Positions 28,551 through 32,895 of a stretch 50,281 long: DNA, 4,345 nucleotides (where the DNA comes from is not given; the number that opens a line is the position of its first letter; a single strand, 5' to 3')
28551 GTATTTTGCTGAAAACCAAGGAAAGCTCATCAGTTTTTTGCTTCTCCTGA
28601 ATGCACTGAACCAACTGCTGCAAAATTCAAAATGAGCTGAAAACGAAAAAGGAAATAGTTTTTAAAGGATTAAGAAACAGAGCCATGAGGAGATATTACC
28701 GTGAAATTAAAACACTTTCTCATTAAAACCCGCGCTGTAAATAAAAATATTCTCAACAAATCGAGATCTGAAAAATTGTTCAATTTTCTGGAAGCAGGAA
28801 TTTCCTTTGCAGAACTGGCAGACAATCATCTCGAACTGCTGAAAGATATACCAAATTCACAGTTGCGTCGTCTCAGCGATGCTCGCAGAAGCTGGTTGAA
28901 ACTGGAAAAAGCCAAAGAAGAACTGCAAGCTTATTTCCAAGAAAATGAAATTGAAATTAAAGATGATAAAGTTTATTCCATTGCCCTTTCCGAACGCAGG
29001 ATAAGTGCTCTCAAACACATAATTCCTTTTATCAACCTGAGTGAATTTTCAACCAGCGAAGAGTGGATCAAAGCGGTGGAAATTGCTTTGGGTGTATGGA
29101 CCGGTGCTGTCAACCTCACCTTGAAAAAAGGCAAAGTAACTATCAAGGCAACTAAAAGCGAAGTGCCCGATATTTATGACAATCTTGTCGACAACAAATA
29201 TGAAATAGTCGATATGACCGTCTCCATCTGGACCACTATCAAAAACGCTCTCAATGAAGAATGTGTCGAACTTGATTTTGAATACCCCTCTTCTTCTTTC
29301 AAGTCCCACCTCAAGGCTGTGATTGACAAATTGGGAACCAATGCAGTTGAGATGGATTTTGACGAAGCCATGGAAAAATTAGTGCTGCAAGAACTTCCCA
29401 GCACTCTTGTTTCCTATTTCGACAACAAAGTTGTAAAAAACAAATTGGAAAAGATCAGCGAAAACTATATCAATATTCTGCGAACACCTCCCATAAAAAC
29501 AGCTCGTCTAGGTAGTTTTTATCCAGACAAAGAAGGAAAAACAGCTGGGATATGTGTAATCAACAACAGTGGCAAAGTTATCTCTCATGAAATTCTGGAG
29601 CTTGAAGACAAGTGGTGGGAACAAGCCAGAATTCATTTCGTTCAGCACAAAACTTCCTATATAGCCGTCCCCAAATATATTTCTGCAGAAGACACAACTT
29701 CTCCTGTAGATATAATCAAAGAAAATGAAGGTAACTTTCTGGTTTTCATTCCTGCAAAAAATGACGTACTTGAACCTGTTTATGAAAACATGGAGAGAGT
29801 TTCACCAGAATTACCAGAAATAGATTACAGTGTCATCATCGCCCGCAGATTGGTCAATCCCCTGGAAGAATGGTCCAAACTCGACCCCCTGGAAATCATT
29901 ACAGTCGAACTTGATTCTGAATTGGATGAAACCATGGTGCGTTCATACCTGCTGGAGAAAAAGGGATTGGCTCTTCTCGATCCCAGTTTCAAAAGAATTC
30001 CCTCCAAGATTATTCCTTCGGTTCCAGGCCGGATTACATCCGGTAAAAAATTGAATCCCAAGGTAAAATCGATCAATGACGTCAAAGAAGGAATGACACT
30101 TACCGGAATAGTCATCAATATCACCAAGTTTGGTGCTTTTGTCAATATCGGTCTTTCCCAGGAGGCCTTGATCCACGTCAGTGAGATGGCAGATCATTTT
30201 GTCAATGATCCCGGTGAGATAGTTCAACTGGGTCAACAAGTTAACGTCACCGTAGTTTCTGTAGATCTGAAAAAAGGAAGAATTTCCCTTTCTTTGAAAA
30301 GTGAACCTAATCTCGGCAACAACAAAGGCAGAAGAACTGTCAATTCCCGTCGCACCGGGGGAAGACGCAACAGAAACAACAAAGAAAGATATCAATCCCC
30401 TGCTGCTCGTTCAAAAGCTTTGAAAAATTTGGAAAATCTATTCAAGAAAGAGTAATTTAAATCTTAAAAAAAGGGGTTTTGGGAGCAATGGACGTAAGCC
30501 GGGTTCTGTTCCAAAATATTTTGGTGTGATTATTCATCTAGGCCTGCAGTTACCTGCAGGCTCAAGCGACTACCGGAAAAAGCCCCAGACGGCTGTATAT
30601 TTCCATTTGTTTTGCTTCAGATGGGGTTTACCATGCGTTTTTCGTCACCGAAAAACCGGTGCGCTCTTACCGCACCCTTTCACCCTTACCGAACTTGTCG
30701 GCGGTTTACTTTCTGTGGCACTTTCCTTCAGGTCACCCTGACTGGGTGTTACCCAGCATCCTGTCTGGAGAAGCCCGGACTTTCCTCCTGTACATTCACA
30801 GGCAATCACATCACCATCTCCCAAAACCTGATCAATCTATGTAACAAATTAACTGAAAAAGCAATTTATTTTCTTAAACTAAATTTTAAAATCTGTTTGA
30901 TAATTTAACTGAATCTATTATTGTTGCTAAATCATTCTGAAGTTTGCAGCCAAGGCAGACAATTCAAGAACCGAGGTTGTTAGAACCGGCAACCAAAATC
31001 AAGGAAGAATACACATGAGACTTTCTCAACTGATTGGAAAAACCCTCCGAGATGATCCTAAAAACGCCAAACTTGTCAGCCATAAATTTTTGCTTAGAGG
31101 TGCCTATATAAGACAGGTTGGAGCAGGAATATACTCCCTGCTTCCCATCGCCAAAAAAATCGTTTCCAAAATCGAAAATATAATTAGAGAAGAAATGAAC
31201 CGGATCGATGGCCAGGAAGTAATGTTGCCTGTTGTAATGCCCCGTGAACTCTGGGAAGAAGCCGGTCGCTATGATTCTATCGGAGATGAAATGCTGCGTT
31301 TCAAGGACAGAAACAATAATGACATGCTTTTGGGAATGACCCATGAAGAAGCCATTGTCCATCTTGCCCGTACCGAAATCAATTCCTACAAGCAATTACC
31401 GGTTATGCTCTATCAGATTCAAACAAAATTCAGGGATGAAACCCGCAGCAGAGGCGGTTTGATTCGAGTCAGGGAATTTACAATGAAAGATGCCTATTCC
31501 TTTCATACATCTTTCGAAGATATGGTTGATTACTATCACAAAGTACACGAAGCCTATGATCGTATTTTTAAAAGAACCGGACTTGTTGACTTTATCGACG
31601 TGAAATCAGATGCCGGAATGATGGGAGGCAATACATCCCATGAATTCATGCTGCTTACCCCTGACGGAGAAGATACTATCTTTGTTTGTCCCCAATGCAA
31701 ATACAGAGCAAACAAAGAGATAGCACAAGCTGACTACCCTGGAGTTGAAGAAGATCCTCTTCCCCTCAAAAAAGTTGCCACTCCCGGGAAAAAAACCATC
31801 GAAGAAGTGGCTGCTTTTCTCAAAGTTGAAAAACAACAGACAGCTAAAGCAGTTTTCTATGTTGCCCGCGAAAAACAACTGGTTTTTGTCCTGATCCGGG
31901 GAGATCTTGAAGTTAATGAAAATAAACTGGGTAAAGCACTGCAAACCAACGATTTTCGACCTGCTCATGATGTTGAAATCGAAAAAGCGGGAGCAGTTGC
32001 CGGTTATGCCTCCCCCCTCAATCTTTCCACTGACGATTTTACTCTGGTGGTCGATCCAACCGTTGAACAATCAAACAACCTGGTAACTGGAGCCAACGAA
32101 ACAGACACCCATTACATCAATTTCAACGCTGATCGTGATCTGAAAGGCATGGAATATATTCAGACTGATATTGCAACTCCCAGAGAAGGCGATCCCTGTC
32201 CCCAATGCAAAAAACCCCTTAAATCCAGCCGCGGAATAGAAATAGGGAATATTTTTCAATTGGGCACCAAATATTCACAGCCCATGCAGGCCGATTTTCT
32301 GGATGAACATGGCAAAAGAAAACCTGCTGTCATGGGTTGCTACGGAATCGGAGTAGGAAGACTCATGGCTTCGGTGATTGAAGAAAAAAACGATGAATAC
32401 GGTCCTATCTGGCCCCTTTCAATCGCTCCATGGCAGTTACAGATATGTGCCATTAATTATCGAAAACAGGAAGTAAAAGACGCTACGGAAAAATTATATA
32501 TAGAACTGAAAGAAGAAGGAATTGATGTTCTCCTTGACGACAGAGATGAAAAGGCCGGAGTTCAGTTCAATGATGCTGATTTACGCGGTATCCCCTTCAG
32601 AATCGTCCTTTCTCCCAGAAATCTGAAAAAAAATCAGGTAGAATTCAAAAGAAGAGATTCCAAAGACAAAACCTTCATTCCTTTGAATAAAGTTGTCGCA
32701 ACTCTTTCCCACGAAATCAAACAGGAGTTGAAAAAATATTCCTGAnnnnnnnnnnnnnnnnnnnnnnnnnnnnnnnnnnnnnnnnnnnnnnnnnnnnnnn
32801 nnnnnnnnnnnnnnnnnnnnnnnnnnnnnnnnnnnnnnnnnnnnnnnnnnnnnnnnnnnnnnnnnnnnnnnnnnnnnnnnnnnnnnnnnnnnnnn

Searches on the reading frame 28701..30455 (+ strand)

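Call 62: search_protein_families(library=pfam, proteins=[window:28701-30455:+], max_evalue=0.00001)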
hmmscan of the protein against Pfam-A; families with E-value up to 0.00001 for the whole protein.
window:28701-30455:+ (584 aa): 2 families
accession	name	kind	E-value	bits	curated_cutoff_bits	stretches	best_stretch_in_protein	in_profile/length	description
PF00575.29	S1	-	1e-18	67.9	22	1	461-533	2-74/74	S1 RNA binding domain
PF23459.1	S1_RRP5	-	2.8e-09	37.8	27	1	461-532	1-72/72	RRP5 S1 domain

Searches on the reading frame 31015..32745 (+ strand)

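Call 62: search_protein_families(library=pfam, proteins=[window:31015-32745:+], max_evalue=0.00001)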
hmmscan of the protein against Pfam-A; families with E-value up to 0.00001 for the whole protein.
window:31015-32745:+ (576 aa): 3 families
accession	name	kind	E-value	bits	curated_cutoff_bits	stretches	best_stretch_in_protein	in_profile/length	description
PF00587.30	tRNA-synt_2b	-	1.3e-36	126.7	29.3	1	95-457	2-178/179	tRNA synthetase class II core domain (G, H, P, S and T)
PF04073.20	tRNA_edit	-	4.2e-26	91.9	25.5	1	256-373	1-119/123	Aminoacyl-tRNA editing domain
PF03129.25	HGTP_anticodon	-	2.8e-20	72.7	21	1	476-565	3-92/94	Anticodon binding domain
